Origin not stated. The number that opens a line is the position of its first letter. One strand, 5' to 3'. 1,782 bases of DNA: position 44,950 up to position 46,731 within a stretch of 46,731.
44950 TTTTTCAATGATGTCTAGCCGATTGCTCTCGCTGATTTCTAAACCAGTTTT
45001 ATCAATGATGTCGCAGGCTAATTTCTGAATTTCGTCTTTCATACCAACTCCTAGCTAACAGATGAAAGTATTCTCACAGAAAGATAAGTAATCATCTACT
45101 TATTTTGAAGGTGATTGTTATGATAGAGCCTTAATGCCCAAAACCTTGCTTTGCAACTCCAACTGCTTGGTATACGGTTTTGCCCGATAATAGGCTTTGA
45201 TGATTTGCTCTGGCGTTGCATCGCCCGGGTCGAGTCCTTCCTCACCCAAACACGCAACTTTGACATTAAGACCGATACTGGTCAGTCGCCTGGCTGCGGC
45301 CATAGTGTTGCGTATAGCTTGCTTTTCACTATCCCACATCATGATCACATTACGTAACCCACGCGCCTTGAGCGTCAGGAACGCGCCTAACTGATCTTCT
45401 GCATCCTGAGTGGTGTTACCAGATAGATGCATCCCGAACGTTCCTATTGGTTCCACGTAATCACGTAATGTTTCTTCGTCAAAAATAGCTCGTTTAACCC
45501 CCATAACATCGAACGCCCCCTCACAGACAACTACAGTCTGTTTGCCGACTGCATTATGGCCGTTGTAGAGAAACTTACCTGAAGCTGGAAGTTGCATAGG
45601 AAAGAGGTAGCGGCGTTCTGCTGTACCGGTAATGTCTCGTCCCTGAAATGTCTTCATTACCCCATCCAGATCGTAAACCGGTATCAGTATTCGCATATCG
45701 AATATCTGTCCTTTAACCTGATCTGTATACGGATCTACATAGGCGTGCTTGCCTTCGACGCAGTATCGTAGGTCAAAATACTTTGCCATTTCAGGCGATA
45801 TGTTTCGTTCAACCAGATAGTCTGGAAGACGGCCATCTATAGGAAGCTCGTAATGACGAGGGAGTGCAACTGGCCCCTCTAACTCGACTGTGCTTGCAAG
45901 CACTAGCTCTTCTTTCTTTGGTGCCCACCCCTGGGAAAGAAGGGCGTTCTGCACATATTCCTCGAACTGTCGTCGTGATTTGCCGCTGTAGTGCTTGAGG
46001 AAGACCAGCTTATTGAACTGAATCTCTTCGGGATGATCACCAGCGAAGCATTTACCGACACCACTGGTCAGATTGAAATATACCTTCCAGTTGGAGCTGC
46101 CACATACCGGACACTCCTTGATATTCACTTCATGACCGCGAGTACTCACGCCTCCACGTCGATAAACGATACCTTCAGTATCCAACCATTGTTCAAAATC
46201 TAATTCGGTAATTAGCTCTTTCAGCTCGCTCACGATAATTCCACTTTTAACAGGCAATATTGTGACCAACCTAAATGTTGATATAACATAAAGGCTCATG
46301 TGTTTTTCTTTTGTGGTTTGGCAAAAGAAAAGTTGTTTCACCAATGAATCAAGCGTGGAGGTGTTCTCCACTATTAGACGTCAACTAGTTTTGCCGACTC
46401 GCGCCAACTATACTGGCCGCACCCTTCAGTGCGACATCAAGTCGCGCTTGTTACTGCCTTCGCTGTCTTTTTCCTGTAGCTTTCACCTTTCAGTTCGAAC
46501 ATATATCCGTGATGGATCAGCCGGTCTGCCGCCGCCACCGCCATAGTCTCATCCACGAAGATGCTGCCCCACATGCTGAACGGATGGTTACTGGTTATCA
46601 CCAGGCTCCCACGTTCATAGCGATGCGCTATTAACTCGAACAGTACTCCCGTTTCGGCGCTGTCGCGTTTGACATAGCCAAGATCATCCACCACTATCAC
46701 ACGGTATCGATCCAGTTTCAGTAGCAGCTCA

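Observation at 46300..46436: IS insertion truncates the upstream region of the primase gene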

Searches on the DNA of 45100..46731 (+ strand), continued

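Call 21: get_annotated_region(hit=H74, flank=1500)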
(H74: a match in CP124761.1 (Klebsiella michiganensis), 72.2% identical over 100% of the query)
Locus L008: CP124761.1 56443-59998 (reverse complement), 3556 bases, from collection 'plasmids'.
description: Klebsiella michiganensis strain 2022CK-00495 plasmid unnamed4, complete sequence
organism: Klebsiella michiganensis (NCBI taxid 1134687)
taxonomy: Bacteria; Pseudomonadota; Gammaproteobacteria; Enterobacterales; Enterobacteriaceae; Klebsiella; Klebsiella michiganensis
host: -; source: Homo sapiens,Rectal Swab; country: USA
typing (MOB-suite, as given by PLSDB): non-mobilizable; replicon IncFIB
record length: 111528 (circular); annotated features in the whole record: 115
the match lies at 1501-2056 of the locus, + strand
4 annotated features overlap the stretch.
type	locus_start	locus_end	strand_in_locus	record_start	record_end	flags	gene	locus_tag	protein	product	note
CDS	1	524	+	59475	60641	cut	-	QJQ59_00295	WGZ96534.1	hypothetical protein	-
CDS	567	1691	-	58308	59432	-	-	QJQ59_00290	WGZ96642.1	DNA primase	-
CDS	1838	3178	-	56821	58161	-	-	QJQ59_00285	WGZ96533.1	DnaB-like helicase C-terminal domain-containing protein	-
CDS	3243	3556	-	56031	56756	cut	-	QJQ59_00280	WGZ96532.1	hypothetical protein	-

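Call 22: get_annotated_region(hit=H65, flank=1500)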
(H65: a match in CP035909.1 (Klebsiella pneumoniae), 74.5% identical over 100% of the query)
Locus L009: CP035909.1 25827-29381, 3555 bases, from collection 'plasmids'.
description: Klebsiella pneumoniae strain BA4656 plasmid unnamed2, complete sequence
organism: Klebsiella pneumoniae (NCBI taxid 573)
taxonomy: Bacteria; Pseudomonadota; Gammaproteobacteria; Enterobacterales; Enterobacteriaceae; Klebsiella; Klebsiella pneumoniae
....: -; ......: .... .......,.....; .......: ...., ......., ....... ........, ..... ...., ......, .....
typing (MOB-suite, as given by PLSDB): non-mobilizable; replicon IncFIB
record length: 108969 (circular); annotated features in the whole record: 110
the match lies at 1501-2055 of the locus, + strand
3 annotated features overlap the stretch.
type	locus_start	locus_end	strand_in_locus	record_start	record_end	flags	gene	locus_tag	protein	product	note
CDS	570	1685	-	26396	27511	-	-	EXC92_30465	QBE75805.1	DNA primase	-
CDS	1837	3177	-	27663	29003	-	-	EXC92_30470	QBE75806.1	DNA helicase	-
CDS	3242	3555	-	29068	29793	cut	-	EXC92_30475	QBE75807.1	hypothetical protein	-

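Call 23: get_annotated_region(hit=H47, flank=1500)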
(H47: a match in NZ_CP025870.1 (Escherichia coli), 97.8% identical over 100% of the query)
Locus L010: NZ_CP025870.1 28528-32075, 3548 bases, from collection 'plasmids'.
description: Escherichia coli strain 503829 plasmid p503829_100, complete sequence
organism: Escherichia coli (NCBI taxid 562)
taxonomy: Bacteria; Pseudomonadota; Gammaproteobacteria; Enterobacterales; Enterobacteriaceae; Escherichia; Escherichia coli
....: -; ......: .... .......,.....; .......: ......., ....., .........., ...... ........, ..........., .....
typing (MOB-suite, as given by PLSDB): non-mobilizable; replicon rep_cluster_488
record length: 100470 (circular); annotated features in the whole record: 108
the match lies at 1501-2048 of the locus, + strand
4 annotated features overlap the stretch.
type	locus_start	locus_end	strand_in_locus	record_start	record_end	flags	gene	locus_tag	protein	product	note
CDS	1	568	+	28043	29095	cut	-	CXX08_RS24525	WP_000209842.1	hypothetical protein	-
CDS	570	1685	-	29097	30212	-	-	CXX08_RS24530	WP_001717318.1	hypothetical protein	-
CDS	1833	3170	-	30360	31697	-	-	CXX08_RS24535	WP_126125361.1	DnaB-like helicase C-terminal domain-containing protein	GO:0006260 - DNA replication [Evidence IEA]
CDS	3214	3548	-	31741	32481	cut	-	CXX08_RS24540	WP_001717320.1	hypothetical protein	-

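Call 25: search_dna_similar(query=L001:7273-9682:-, collection=ecoli_genomes, mode=near, max_rows=15)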
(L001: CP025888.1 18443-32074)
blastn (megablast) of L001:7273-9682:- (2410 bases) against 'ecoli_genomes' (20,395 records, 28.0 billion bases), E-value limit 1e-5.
Records with a match: 954; places in all: 1132; records where one place covers at least 80% of the query: 563.
Genomes with a match: 899 of 5426; with a place that covers at least 80% of the query: 526. Places per genome that has any: lowest 1, median 1, highest 22. On chromosomes: 946 places; on plasmids: 186.
Best place of each record, by identity: >=99% 491; 95-99% 228; 90-95% 230; 80-90% 5.
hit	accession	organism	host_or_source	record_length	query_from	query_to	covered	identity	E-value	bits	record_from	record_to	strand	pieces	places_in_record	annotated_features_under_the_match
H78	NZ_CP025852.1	Escherichia coli strain 510016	Homo sapiens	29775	1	2410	100%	100.0%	0e+0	4451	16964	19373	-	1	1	istA: IS21-like element ISEc10 family transposase | istB: IS21-like element ISEc10 family helper ATPase IstB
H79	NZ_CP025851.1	Escherichia coli strain 510016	Homo sapiens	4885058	1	2410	100%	100.0%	0e+0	4451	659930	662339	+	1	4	istA: IS21-like element ISEc10 family transposase | istB: IS21-like element ISEc10 family helper ATPase IstB | IS66 family transposase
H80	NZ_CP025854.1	Escherichia coli strain 510016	Homo sapiens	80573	1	2410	100%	100.0%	0e+0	4446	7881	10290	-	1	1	istA: IS21-like element ISEc10 family transposase | istB: IS21-like element ISEc10 family helper ATPase IstB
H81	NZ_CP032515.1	Escherichia coli strain 118UI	Homo sapiens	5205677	1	2410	100%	100.0%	0e+0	4446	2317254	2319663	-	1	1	istA: IS21-like element ISEc10 family transposase | istB: IS21-like element ISEc10 family helper ATPase IstB | hypothetical protein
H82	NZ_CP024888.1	Escherichia coli strain AR_0019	missing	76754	1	2410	100%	100.0%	0e+0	4446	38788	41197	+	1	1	istA: IS21-like element ISEc10 family transposase | istB: IS21-like element ISEc10 family helper ATPase IstB | Tn3-like element Tn3 family transposase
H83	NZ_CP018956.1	Escherichia coli strain Ecol_316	Homo sapiens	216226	1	2410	100%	100.0%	0e+0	4446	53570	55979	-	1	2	istA: IS21-like element ISEc10 family transposase | istB: IS21-like element ISEc10 family helper ATPase IstB | FlhC family transcriptional regulator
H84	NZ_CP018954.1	Escherichia coli strain Ecol_316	Homo sapiens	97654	1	2410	100%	100.0%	0e+0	4446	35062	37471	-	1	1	istA: IS21-like element ISEc10 family transposase | istB: IS21-like element ISEc10 family helper ATPase IstB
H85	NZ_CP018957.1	Escherichia coli strain Ecol_316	Homo sapiens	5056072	1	2410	100%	100.0%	0e+0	4446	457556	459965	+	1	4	istA: IS21-like element ISEc10 family transposase | istB: IS21-like element ISEc10 family helper ATPase IstB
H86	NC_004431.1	Escherichia coli CFT073 strain CFT073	-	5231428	1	2410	100%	100.0%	0e+0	4446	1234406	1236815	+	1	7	istA: IS21-like element ISEc10 family transposase | istB: IS21-like element ISEc10 family helper ATPase IstB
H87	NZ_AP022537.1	Escherichia coli strain THO-008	Homo sapiens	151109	1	2410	100%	100.0%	0e+0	4446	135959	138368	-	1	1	istA: IS21-like element ISEc10 family transposase | istB: IS21-like element ISEc10 family helper ATPase IstB | TrlF family AAA-like ATPase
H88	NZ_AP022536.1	Escherichia coli strain THO-008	Homo sapiens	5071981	1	2410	100%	100.0%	0e+0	4446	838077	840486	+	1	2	istA: IS21-like element ISEc10 family transposase | istB: IS21-like element ISEc10 family helper ATPase IstB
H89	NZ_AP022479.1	Escherichia coli strain STN0717-11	-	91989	1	2410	100%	100.0%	0e+0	4446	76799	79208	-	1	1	istA: IS21-like element ISEc10 family transposase | istB: IS21-like element ISEc10 family helper ATPase IstB | TrlF family AAA-like ATPase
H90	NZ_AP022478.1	Escherichia coli strain STN0717-11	-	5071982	1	2410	100%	100.0%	0e+0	4446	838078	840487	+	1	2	istA: IS21-like element ISEc10 family transposase | istB: IS21-like element ISEc10 family helper ATPase IstB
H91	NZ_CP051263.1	Escherichia coli CFT073 strain CFT073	missing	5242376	1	2410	100%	100.0%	0e+0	4446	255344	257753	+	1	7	istA: IS21-like element ISEc10 family transposase | istB: IS21-like element ISEc10 family helper ATPase IstB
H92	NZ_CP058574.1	Escherichia coli strain EC1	Homo sapiens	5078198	1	2410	100%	100.0%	0e+0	4446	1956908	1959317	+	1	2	istA: IS21-like element ISEc10 family transposase | istB: IS21-like element ISEc10 family helper ATPase IstB | hypothetical protein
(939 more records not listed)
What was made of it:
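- On ISEc10 / IS21 family insertion sequence: The full copy in CP025888.1 is 100% identical over 2410 bp to RefSeq-annotated ISEc10 (call 25). RefSeq names them istA and istB (call 25).
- The IS is 100% identical over 2410 bp to RefSeq-annotated ISEc10 (call 25).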

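Call 26: search_dna_similar(query=window:46272-46471:+, collection=ecoli_genomes, mode=near, max_rows=15)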
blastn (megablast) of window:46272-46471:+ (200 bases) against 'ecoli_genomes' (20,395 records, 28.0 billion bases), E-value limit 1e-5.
Records with a match: 797; places in all: 912; records where one place covers at least 80% of the query: 0.
Genomes with a match: 714 of 5426; with a place that covers at least 80% of the query: 0. Places per genome that has any: lowest 1, median 1, highest 22. On chromosomes: 553 places; on plasmids: 359.
Best place of each record, by identity: >=99% 615; 95-99% 179; 90-95% 2; 80-90% 1.
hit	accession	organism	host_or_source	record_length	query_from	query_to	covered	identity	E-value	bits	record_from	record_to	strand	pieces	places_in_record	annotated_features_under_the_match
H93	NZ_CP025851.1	Escherichia coli strain 510016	Homo sapiens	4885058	94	200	54%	98.1%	2e-44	187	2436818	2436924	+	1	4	istB: IS21-like element ISEc10 family helper ATPase IstB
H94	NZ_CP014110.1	Escherichia coli strain FDAARGOS_144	Homo sapiens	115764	96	200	53%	99.0%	4e-45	189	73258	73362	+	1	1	istB: IS21-like element ISEc10 family helper ATPase IstB | transposase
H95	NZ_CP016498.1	Escherichia coli strain UPEC 26-1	Homo sapiens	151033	96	200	53%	99.0%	4e-45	189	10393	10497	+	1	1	istB: IS21-like element ISEc10 family helper ATPase IstB | transposase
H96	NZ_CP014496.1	Escherichia coli strain SaT040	Homo sapiens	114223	96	200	53%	99.0%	4e-45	189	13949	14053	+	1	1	istB: IS21-like element ISEc10 family helper ATPase IstB | transposase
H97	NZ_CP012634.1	Escherichia coli strain SF-166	Homo sapiens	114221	96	200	53%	99.0%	4e-45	189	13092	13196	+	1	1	istB: IS21-like element ISEc10 family helper ATPase IstB | transposase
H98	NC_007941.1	Escherichia coli UTI89 strain UTI89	-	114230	96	200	53%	99.0%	4e-45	189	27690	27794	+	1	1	istB: IS21-like element ISEc10 family helper ATPase IstB | transposase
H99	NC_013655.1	Escherichia coli SE15 strain SE15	-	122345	96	200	53%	99.0%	4e-45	189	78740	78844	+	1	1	istB: IS21-like element ISEc10 family helper ATPase IstB | transposase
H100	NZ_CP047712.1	Escherichia coli strain Eco-15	not applicable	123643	96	200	53%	99.0%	4e-45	189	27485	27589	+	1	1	istB: IS21-like element ISEc10 family helper ATPase IstB | transposase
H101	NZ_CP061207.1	Escherichia coli strain DA61218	Homo sapiens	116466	96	200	53%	99.0%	4e-45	189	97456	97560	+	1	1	istB: IS21-like element ISEc10 family helper ATPase IstB | transposase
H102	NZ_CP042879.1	Escherichia coli strain NMBU_W05E18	surface water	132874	96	200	53%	99.0%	4e-45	189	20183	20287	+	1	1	istB: IS21-like element ISEc10 family helper ATPase IstB | transposase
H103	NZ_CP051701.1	Escherichia coli strain SCU-125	Homo sapiens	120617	96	200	53%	99.0%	4e-45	189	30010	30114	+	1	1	istB: IS21-like element ISEc10 family helper ATPase IstB | transposase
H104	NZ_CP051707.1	Escherichia coli strain SCU-124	Homo sapiens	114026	96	200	53%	99.0%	4e-45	189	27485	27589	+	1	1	istB: IS21-like element ISEc10 family helper ATPase IstB | transposase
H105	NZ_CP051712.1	Escherichia coli strain SCU-123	Homo sapiens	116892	96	200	53%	99.0%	4e-45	189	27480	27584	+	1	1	istB: IS21-like element ISEc10 family helper ATPase IstB | transposase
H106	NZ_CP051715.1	Escherichia coli strain SCU-122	Homo sapiens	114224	96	200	53%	99.0%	4e-45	189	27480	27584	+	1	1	istB: IS21-like element ISEc10 family helper ATPase IstB | transposase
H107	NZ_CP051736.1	Escherichia coli strain SCU-108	Homo sapiens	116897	96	200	53%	99.0%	4e-45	189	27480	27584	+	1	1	istB: IS21-like element ISEc10 family helper ATPase IstB | transposase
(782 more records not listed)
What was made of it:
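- Closest known: ISEc10. Different: No other record among 5426 complete E. coli genomes has this junction (call 26).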

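Call 27: get_annotated_region(hit=H86, flank=100)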
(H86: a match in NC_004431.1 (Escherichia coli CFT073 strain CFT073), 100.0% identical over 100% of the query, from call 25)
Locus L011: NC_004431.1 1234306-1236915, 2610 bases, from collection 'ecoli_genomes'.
description: Escherichia coli CFT073, complete sequence
organism: Escherichia coli CFT073 strain CFT073 (NCBI taxid 199310)
replicon: chromosome; assembly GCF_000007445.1
host: -; source: -; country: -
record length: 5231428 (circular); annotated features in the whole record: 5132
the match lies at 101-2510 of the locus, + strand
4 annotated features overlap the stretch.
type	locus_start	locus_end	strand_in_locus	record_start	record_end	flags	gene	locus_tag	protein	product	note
CDS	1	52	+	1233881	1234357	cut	-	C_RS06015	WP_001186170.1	JAB domain-containing protein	-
CDS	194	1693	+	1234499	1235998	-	istA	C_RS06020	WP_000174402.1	IS21-like element ISEc10 family transposase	-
CDS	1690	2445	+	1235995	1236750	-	istB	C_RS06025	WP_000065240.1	IS21-like element ISEc10 family helper ATPase IstB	-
CDS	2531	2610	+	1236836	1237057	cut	-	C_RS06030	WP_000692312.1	DUF987 domain-containing protein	-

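Call 28: get_annotated_region(hit=H81, flank=100)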
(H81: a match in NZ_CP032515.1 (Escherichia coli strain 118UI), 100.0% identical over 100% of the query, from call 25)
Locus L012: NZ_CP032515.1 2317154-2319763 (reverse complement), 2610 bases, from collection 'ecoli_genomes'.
description: Escherichia coli strain 118UI chromosome, complete genome
organism: Escherichia coli strain 118UI (NCBI taxid 562)
replicon: chromosome; assembly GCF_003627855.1
host: Homo sapiens; source: urine; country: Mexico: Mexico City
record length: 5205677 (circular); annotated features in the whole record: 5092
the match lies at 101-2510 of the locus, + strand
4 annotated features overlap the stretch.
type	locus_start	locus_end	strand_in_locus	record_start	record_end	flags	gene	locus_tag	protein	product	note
CDS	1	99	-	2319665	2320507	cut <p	-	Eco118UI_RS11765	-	hypothetical protein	incomplete; partial in the middle of a contig; missing N-terminus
CDS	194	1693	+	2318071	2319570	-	istA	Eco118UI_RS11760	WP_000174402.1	IS21-like element ISEc10 family transposase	-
CDS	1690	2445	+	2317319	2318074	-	istB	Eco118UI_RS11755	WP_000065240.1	IS21-like element ISEc10 family helper ATPase IstB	-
CDS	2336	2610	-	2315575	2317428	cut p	-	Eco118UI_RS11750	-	hypothetical protein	internal stop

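Call 29: get_annotated_region(hit=H82, flank=100)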
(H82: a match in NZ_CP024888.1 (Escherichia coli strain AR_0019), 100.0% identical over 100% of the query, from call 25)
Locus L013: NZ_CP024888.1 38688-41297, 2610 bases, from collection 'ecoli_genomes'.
description: Escherichia coli strain AR_0019 plasmid tig00000138_pilon, complete sequence
organism: Escherichia coli strain AR_0019 (NCBI taxid 562)
replicon: plasmid tig00000138_pilon; assembly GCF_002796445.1
host: missing; source: missing; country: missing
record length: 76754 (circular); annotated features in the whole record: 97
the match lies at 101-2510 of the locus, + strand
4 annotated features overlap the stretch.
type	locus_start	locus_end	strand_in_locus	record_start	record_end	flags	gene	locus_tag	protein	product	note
CDS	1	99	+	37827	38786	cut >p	-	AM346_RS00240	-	DUF4158 domain-containing protein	incomplete; partial in the middle of a contig; missing C-terminus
CDS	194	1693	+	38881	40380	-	istA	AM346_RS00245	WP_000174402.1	IS21-like element ISEc10 family transposase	-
CDS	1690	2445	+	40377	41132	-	istB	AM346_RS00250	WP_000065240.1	IS21-like element ISEc10 family helper ATPase IstB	-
CDS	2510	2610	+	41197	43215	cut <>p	-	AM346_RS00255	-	Tn3-like element Tn3 family transposase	incomplete; partial in the middle of a contig; missing N-terminus and C-terminus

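Call 30: get_annotated_region(hit=H87, flank=100)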
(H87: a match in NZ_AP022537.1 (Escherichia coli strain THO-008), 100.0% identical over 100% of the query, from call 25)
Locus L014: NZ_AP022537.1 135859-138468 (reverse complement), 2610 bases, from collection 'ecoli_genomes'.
description: Escherichia coli strain THO-008 plasmid pTHO-008-1, complete sequence
organism: Escherichia coli strain THO-008 (NCBI taxid 562)
replicon: plasmid pTHO-008-1; assembly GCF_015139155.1
host: Homo sapiens; source: -; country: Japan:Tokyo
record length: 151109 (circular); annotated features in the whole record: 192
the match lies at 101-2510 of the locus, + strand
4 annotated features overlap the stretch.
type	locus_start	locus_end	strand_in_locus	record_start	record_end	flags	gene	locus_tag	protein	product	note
CDS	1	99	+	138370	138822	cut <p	-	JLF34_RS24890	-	PHP domain-containing protein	incomplete; partial in the middle of a contig; missing C-terminus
CDS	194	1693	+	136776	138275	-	istA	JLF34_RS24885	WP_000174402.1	IS21-like element ISEc10 family transposase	-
CDS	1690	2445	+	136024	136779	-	istB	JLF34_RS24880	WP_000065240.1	IS21-like element ISEc10 family helper ATPase IstB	-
CDS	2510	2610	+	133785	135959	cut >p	-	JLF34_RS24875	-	TrlF family AAA-like ATPase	incomplete; partial in the middle of a contig; missing N-terminus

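Call 31: get_annotated_region(hit=H98, flank=150)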
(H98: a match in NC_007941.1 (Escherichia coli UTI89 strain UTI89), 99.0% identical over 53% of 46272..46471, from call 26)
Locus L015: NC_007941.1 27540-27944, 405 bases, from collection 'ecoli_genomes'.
description: Escherichia coli UTI89 plasmid pUTI89, complete sequence
organism: Escherichia coli UTI89 strain UTI89 (NCBI taxid 364106)
replicon: plasmid pUTI89; assembly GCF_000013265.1
host: -; source: -; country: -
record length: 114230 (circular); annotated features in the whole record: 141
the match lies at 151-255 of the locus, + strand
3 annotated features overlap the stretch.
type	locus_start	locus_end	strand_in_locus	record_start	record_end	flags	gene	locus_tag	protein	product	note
CDS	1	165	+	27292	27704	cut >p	-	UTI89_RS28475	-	transposase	frameshifted; incomplete; partial in the middle of a contig; missing C-terminus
sequence_feature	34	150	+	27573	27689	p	-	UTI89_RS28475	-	-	AL1L pseudoknot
CDS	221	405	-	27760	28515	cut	istB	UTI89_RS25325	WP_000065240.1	IS21-like element ISEc10 family helper ATPase IstB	-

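Call 56: get_annotated_region(hit=H4, flank=5000)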
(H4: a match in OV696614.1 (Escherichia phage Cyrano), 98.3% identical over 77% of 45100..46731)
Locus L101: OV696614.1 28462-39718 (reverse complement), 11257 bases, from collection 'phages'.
description: Escherichia phage Cyrano genome assembly, segment: complete_genome.
organism: Escherichia phage Cyrano (NCBI taxid 2904711)
taxonomy: Viruses; Duplodnaviria; Heunggongvirae; Uroviricota; Caudoviricetes
host: -; source: -; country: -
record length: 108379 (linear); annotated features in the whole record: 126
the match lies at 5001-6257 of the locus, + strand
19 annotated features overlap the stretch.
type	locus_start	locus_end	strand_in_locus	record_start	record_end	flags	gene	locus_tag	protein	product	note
CDS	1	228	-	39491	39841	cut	-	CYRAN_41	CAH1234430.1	hypothetical protein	-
CDS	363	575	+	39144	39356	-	-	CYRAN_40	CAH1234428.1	hypothetical protein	-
tRNA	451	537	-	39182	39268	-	-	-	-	tRNA-Ser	-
tRNA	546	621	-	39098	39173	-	-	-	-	tRNA-Thr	-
tRNA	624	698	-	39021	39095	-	-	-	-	tRNA-Asn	-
CDS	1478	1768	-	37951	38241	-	-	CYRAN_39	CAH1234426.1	Hypothetical protein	-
CDS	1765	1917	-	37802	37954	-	-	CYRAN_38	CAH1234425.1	Hypothetical protein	-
CDS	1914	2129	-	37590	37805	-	-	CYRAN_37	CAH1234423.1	putative transcriptional regulator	-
CDS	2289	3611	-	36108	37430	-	-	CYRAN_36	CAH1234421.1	DNA ligase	-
CDS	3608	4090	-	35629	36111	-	-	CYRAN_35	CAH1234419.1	Hypothetical protein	-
CDS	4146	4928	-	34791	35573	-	-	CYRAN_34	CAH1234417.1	Hypothetical protein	-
CDS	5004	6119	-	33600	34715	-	-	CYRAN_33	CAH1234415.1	DNA Primase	-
CDS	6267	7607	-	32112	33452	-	-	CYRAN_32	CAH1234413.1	DNA Helicase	-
CDS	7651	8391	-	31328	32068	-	-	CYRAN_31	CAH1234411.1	Hypothetical protein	-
CDS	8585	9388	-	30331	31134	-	-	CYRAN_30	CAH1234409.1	Hypothetical protein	-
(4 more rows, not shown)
